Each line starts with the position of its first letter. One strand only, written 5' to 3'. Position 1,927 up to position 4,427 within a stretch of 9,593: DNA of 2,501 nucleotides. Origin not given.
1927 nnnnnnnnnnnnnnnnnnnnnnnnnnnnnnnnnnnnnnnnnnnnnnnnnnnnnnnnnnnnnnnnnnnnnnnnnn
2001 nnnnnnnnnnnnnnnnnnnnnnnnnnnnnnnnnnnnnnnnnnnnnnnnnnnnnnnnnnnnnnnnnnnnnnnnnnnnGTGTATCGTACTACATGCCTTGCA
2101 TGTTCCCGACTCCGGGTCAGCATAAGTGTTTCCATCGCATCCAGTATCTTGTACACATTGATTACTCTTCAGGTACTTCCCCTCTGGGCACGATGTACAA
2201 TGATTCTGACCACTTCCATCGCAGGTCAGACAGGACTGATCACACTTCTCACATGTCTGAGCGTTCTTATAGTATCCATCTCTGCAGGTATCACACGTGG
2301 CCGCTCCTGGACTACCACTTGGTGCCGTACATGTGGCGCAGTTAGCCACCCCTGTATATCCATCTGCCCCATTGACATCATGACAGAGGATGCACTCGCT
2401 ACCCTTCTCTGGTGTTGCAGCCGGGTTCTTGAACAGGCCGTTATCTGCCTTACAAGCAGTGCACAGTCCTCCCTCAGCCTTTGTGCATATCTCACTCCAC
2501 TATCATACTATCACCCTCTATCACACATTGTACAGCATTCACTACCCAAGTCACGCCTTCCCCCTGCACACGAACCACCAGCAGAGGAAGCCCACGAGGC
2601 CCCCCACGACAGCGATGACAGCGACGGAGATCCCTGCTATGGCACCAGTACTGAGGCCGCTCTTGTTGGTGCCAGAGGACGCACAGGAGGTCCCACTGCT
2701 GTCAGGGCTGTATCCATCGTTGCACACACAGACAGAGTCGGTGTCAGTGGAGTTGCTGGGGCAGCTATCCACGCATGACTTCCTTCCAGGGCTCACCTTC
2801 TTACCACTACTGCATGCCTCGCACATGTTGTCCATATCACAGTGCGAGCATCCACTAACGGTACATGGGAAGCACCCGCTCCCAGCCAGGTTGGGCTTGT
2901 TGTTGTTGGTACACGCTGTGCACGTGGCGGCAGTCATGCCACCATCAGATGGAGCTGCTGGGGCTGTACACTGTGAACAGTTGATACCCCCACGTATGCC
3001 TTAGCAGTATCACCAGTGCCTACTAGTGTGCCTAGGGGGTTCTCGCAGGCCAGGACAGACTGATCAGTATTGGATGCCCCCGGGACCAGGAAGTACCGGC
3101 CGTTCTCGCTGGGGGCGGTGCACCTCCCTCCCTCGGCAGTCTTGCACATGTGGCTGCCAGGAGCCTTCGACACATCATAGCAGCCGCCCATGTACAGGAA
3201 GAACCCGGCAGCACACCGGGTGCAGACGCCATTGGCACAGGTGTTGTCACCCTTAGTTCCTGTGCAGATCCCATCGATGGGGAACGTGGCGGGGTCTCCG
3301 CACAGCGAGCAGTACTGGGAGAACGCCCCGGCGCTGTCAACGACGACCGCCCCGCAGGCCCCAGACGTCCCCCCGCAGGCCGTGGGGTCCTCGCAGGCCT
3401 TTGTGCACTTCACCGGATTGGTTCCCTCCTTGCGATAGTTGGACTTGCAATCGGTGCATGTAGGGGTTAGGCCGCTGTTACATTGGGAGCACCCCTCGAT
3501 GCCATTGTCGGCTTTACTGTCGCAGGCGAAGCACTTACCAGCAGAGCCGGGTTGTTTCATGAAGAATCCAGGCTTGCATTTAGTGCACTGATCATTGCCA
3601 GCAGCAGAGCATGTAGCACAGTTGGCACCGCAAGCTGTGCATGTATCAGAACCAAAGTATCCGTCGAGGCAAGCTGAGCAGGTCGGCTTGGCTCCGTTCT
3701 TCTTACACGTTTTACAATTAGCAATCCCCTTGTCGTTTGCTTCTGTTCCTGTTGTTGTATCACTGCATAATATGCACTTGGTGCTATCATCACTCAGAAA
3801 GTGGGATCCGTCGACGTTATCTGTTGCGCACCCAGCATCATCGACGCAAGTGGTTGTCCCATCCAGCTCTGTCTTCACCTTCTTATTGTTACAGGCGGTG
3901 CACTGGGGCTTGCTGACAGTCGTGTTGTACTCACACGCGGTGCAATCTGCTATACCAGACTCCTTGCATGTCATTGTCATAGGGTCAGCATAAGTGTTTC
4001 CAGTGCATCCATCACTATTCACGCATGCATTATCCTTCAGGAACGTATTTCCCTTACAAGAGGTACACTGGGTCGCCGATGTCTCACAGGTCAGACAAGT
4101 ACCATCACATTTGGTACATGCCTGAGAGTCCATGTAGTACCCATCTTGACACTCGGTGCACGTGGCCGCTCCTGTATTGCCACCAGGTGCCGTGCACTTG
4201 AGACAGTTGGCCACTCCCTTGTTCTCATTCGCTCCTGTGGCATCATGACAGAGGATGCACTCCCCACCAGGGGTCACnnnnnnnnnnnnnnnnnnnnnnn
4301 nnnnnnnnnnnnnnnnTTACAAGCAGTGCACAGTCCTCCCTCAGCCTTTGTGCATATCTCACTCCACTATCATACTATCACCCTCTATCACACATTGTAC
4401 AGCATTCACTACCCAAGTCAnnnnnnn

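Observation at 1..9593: Head-to-tail array of start-less VSP cassettes: a candidate silent donor archive for recombination-based antigenic variation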

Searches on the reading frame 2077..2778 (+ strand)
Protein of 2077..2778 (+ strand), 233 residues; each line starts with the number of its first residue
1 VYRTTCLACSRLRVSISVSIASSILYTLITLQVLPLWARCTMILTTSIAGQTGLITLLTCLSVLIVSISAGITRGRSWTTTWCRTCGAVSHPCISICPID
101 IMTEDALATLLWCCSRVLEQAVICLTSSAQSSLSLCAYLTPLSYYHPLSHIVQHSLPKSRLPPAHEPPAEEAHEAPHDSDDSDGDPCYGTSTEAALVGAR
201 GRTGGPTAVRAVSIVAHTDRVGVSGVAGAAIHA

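Call 71: search_protein_families(library=pfam, proteins=[window:2077-2778:+], max_evalue=0.01)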
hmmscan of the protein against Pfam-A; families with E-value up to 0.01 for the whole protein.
window:2077-2778:+ (233 aa): 0 families

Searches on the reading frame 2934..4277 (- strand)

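Call 56: search_protein_families(library=pfam, proteins=[window:2934-4277:-])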
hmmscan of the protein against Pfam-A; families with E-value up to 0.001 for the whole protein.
window:2934-4277:- (447 aa): 1 family
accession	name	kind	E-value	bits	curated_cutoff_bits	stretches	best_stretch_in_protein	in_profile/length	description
PF03302.18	VSP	-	1e-17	64.5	31.4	2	262-390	113-246/397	Giardia variant-specific surface protein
